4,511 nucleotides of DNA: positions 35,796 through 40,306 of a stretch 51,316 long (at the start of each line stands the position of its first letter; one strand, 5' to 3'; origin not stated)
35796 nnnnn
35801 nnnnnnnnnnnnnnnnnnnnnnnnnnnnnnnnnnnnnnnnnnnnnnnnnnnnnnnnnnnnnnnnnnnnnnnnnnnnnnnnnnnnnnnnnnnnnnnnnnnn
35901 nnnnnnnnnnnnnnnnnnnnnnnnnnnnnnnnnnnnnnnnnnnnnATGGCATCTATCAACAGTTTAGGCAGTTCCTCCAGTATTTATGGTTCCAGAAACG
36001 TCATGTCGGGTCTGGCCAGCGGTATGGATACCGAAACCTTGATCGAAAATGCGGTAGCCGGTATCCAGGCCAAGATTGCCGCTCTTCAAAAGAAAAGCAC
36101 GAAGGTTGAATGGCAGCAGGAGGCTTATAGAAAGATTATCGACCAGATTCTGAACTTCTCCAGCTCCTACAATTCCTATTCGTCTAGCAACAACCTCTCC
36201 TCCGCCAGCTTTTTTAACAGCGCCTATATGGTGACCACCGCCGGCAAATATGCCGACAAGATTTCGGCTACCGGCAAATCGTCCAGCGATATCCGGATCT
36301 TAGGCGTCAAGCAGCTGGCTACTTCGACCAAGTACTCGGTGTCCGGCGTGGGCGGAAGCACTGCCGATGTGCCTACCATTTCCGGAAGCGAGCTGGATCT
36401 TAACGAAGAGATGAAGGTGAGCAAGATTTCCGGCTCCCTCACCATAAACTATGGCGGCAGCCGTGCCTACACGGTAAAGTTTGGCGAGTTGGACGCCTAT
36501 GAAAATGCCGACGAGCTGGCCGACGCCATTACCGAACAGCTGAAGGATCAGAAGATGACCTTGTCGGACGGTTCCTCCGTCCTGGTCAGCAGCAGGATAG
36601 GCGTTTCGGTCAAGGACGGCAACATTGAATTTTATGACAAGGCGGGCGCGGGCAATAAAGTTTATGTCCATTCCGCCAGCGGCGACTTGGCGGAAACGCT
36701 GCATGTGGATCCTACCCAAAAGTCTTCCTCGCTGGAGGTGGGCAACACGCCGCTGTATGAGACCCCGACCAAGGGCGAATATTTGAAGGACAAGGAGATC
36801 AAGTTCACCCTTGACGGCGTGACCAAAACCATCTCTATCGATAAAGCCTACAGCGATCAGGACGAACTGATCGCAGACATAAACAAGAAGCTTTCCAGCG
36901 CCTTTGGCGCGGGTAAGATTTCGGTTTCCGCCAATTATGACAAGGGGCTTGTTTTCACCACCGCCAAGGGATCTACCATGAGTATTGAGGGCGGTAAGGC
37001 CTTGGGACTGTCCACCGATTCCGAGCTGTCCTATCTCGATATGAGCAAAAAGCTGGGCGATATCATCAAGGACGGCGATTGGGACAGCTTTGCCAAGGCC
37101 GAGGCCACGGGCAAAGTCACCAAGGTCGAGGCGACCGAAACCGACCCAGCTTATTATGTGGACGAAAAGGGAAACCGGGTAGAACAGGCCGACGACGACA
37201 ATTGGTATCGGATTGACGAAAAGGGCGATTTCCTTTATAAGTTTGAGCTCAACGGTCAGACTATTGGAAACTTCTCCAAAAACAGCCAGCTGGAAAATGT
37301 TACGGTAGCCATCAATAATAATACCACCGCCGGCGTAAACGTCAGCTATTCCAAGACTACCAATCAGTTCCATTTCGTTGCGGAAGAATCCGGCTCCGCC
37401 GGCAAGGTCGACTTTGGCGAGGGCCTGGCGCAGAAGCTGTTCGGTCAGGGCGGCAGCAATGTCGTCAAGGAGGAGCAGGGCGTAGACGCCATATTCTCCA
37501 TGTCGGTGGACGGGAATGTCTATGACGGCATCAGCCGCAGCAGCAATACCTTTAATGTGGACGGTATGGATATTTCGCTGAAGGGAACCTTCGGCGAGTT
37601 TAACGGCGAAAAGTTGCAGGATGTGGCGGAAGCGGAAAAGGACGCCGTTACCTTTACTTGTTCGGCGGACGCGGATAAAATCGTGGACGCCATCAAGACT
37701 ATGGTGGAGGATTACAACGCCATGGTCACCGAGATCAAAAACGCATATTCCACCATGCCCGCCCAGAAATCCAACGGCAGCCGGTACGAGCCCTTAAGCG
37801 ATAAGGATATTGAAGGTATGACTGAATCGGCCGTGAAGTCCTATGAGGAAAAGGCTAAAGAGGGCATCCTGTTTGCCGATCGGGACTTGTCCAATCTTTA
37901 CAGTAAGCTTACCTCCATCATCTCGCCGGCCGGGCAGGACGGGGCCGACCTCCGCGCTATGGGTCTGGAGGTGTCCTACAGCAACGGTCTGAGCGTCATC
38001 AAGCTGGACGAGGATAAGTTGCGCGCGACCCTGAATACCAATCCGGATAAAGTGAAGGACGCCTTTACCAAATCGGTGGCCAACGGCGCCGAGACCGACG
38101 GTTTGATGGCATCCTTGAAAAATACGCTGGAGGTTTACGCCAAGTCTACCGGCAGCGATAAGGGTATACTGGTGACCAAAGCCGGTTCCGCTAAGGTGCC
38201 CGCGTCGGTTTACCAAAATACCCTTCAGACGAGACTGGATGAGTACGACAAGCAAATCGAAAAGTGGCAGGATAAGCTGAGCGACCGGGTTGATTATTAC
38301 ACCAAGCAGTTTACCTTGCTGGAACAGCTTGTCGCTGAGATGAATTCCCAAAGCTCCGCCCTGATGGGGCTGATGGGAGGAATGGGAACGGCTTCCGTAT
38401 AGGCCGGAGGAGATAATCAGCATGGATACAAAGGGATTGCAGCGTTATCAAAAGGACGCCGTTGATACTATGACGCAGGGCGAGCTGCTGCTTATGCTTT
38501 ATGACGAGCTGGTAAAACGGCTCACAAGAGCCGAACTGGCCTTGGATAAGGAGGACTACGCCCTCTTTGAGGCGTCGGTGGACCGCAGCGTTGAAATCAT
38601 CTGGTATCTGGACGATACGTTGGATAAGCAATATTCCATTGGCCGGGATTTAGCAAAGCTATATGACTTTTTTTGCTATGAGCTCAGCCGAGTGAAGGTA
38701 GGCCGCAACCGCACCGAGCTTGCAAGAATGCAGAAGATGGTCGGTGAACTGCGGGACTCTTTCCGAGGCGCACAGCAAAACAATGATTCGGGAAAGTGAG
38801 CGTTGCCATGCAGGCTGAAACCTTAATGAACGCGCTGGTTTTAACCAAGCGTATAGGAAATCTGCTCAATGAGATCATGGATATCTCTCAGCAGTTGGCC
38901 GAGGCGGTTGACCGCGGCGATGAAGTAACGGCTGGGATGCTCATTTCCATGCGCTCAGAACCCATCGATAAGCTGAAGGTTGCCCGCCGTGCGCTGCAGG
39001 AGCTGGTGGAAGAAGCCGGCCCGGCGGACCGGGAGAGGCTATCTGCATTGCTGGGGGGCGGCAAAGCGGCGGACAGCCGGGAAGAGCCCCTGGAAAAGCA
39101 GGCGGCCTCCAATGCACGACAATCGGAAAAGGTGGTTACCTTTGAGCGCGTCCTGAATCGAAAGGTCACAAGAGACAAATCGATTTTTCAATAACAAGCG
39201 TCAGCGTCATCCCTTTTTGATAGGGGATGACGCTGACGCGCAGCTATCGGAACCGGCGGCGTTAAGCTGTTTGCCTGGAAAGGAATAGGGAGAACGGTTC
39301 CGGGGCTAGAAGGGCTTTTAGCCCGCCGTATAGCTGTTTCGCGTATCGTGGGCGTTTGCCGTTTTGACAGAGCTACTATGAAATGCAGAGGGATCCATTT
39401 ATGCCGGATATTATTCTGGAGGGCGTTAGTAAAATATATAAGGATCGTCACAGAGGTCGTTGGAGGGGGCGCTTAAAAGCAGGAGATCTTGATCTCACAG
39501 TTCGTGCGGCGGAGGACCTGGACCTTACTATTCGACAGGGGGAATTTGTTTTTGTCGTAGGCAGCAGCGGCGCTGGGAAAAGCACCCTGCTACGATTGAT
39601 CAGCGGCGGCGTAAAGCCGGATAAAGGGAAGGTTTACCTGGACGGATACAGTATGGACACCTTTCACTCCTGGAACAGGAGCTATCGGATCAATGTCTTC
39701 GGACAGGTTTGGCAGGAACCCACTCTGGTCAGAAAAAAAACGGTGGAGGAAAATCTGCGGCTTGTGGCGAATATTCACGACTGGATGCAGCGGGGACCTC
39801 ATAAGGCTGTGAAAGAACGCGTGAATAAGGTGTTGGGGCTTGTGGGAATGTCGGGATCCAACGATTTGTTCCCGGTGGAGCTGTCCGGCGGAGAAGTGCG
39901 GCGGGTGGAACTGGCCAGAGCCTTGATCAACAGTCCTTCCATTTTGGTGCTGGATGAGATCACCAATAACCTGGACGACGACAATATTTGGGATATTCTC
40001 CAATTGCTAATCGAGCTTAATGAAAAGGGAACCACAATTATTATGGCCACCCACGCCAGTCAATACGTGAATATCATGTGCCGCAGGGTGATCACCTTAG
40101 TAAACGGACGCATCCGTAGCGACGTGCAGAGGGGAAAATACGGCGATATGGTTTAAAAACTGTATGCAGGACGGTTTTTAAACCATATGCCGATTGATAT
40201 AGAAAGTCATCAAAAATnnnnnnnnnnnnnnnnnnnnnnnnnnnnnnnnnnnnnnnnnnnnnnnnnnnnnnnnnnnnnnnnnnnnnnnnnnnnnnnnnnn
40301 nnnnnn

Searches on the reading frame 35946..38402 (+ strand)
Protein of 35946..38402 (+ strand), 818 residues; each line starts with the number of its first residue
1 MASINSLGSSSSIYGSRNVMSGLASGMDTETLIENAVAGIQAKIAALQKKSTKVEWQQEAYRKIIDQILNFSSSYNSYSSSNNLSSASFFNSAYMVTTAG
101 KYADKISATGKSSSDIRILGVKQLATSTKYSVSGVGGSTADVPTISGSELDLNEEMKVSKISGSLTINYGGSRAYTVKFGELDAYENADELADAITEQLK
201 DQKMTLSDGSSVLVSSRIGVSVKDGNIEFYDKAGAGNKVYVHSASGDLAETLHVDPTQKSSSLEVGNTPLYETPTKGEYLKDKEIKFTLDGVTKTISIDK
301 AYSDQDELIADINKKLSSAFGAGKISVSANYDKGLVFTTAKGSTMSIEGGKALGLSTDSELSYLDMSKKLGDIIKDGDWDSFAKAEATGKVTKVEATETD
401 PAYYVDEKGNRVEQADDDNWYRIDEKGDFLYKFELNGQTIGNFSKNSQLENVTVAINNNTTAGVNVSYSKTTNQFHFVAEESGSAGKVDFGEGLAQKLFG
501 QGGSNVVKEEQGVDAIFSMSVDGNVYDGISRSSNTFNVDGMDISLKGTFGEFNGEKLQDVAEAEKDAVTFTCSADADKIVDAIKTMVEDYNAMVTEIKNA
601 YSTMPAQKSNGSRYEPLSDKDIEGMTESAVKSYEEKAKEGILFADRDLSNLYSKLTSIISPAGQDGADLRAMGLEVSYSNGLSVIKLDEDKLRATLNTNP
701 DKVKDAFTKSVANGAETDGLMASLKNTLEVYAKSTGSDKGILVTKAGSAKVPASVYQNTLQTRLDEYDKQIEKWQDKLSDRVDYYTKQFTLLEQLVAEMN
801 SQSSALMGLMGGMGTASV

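Call 3: search_protein_families(library=pfam, proteins=[window:35946-38402:+], max_evalue=0.01)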
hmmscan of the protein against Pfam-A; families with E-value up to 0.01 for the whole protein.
window:35946-38402:+ (818 aa): 2 families
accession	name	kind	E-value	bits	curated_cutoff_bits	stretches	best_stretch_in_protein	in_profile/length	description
PF07195.17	FliD_C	-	3.8e-35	121.8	25.4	1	528-801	12-236/236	Flagellar hook-associated protein 2 C-terminus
PF02465.23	FliD_N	-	1.7e-10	41.8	24.8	1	25-127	1-96/97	Flagellar hook-associated protein 2 N-terminus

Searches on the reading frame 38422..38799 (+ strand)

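Call 8: search_protein_families(library=pfam, proteins=[window:38422-38799:+], max_evalue=0.001)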
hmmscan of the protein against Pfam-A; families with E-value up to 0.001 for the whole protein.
window:38422-38799:+ (125 aa): 1 family
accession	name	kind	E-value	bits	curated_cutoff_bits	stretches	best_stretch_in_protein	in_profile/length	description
PF02561.19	FliS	-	3.7e-24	85.6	26.7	1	7-117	2-114/115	Flagellar protein FliS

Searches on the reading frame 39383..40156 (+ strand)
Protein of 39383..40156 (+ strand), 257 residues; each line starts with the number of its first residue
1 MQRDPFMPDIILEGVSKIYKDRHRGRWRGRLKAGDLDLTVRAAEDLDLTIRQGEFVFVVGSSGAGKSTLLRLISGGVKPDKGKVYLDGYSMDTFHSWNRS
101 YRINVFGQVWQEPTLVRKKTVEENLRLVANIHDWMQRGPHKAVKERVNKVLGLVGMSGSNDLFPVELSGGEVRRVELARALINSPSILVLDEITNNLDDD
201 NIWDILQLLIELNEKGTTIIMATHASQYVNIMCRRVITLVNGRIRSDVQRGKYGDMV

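Call 8: search_protein_families(library=pfam, proteins=[window:39383-40156:+], max_evalue=0.001)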
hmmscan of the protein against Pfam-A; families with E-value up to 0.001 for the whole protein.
window:39383-40156:+ (257 aa): 7 families
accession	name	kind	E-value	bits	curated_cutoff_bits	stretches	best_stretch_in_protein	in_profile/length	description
PF00005.33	ABC_tran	-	1.2e-30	107.3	25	1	44-195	2-137/137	ABC transporter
PF13304.12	AAA_21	-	3.4e-07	31.1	27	1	173-224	244-298/304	AAA domain, putative AbiEii toxin, Type IV TA system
PF02463.25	SMC_N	-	1.9e-06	27.9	40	1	164-234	134-206/220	RecF/RecN/SMC N terminal domain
PF13401.12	AAA_22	-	0.0001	23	27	0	52-222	4-121/130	AAA domain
PF13191.12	AAA_16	-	0.00014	22.8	32.6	1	51-214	20-160/167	AAA ATPase domain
PF03193.22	RsgA_GTPase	-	0.0006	20.1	30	0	44-78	98-131/174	RsgA GTPase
PF00931.28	NB-ARC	-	0.00071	19.4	23.5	0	53-73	18-38/248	NB-ARC domain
